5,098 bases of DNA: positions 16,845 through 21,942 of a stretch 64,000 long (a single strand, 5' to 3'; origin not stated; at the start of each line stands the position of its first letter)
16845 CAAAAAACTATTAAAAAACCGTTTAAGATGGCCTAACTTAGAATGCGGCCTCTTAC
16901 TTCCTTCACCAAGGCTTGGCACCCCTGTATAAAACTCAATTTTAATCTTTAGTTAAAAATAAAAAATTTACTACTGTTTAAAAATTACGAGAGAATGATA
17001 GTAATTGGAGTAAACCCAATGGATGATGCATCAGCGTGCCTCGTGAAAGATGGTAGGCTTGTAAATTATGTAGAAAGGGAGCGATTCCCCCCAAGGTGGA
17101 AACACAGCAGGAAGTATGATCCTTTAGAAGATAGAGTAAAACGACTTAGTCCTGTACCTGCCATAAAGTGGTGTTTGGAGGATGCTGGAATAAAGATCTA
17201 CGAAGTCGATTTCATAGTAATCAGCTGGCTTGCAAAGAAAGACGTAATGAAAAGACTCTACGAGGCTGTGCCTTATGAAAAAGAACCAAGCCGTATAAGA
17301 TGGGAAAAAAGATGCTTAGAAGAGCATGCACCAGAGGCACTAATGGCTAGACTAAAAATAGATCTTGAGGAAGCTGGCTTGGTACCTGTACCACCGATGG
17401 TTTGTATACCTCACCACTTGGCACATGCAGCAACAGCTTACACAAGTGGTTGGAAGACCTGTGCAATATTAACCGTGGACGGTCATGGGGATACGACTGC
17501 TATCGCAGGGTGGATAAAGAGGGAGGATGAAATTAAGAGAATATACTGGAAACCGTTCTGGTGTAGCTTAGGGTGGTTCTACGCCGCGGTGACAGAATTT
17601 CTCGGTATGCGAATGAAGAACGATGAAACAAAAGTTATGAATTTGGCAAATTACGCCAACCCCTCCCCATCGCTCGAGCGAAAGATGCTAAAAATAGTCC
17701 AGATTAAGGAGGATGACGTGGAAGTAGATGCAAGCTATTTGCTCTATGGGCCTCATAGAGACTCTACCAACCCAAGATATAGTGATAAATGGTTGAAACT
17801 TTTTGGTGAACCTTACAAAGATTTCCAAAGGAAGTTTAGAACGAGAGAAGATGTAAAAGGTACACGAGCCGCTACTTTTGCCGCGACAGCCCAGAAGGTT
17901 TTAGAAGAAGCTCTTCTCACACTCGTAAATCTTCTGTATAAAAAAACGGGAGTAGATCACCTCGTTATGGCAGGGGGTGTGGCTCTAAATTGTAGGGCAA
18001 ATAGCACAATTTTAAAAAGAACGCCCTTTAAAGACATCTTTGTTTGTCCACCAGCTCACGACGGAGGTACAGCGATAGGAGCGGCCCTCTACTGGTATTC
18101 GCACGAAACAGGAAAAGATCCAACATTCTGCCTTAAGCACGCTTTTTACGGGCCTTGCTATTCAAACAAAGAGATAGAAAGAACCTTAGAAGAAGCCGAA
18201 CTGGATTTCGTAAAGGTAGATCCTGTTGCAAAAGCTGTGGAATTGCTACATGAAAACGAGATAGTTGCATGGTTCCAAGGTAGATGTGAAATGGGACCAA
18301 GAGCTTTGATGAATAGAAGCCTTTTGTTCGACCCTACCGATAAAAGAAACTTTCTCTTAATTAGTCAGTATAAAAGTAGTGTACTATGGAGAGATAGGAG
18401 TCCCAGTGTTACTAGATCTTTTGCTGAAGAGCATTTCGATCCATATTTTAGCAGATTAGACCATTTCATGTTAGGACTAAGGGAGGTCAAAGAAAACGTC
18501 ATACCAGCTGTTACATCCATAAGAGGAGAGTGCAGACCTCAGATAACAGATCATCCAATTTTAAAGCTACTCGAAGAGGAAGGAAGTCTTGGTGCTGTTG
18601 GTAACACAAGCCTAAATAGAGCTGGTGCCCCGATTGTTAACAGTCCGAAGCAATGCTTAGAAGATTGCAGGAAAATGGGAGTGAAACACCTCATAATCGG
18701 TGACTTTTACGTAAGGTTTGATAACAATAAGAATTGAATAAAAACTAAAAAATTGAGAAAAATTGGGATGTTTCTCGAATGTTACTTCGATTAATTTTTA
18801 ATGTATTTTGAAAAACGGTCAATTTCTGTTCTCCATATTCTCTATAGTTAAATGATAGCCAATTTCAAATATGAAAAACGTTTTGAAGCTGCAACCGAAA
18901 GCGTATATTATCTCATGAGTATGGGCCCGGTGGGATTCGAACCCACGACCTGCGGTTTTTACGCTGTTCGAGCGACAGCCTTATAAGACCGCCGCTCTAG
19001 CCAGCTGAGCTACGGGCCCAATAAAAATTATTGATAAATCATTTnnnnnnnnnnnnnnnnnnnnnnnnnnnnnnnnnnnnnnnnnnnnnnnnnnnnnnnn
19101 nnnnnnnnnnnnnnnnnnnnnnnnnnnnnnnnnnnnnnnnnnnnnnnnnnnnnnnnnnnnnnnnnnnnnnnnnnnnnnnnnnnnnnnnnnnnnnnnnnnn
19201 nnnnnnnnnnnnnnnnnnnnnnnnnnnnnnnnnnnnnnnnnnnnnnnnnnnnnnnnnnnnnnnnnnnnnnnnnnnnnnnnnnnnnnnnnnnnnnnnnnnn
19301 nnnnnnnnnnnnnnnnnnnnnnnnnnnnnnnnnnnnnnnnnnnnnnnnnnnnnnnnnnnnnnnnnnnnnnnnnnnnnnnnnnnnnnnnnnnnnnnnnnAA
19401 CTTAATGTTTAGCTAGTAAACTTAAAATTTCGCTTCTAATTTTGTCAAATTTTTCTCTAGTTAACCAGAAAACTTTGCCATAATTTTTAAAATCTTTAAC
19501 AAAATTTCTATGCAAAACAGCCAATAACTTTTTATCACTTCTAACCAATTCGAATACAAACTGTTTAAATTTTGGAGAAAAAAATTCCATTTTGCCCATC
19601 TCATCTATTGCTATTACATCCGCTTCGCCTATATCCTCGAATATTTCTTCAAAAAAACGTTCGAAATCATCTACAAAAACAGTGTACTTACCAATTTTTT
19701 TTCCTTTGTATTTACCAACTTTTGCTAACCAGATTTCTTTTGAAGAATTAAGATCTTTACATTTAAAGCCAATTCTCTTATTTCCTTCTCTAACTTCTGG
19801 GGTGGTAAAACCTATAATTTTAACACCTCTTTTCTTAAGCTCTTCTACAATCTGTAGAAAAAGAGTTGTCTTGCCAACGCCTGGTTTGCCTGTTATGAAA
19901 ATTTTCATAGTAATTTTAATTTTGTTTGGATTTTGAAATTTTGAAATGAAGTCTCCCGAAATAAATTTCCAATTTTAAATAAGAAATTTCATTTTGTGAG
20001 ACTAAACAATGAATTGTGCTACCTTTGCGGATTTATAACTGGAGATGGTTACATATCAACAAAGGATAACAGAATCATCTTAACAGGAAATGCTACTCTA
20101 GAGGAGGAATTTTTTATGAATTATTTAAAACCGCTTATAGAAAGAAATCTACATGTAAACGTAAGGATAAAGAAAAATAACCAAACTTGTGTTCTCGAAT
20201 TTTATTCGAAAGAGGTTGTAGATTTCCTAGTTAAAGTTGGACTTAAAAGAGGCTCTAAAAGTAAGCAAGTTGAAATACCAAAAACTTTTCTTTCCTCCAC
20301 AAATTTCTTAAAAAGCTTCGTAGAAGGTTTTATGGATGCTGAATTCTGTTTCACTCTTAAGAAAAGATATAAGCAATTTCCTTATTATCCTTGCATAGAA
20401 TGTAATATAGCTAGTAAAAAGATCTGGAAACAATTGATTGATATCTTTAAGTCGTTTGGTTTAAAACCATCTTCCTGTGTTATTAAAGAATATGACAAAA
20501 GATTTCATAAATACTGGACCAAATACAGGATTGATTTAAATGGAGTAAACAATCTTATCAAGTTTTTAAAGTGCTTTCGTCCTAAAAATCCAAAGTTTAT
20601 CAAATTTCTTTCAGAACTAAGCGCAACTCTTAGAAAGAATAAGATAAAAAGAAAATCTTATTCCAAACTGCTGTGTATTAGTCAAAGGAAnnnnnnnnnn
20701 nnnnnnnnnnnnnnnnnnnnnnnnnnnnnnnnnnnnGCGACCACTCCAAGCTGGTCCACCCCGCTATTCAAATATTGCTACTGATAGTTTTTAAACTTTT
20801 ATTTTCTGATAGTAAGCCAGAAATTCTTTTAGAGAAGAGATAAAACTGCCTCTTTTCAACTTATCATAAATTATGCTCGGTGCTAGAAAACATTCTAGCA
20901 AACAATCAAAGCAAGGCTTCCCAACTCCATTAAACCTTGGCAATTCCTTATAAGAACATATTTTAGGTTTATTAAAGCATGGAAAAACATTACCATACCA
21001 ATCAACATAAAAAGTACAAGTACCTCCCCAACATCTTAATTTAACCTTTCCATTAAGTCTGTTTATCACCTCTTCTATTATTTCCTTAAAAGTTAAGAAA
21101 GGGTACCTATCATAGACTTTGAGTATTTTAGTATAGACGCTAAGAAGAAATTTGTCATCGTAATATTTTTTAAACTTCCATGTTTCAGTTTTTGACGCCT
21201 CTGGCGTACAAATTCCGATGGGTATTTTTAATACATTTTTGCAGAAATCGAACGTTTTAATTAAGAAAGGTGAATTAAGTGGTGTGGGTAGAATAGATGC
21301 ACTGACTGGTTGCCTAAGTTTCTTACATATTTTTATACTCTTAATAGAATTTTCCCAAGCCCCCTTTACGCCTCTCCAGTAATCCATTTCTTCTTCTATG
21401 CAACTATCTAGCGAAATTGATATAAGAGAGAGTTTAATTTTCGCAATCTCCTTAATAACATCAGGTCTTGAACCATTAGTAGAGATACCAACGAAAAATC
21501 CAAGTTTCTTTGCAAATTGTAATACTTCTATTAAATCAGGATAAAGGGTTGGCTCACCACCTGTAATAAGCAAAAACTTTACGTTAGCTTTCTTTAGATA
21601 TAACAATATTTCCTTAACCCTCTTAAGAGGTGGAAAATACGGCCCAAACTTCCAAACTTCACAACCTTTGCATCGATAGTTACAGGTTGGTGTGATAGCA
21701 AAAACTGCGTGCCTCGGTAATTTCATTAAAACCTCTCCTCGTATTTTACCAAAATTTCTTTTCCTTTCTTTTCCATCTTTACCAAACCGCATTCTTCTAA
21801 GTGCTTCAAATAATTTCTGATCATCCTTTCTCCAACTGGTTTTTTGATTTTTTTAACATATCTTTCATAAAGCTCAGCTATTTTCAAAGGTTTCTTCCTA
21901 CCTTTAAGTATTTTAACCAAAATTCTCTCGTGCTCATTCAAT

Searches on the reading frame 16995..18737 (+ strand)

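Call 60: search_protein_families(library=pfam, proteins=[window:16995-18737:+], max_evalue=0.00001)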
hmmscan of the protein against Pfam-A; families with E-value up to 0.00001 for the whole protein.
window:16995-18737:+ (580 aa): 2 families
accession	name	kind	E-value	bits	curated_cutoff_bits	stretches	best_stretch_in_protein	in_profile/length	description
PF02543.21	Carbam_trans_N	-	1.5e-46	159.9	24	1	4-365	3-346/346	Carbamoyltransferase N-terminus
PF16861.10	Carbam_trans_C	-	6.6e-28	97.8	27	1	416-573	2-168/170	Carbamoyltransferase C-terminus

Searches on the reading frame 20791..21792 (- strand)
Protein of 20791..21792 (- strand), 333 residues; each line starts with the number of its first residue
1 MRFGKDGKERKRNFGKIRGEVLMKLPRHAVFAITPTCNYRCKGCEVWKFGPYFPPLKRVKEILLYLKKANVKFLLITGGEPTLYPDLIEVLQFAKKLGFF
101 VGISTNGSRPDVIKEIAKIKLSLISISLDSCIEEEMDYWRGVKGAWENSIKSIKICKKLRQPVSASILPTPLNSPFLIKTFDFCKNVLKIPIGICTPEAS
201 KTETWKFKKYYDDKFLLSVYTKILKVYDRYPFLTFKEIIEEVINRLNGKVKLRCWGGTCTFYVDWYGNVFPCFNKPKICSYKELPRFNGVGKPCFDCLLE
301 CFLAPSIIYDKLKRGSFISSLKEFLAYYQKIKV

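Call 61: search_protein_families(library=pfam, proteins=[window:20791-21792:-], max_evalue=0.00001)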
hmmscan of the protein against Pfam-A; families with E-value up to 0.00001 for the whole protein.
window:20791-21792:- (333 aa): 1 family
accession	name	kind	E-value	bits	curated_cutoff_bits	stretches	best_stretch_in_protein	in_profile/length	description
PF04055.27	Radical_SAM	-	2.6e-24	86.7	29.5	1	33-167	3-148/166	Radical SAM superfamily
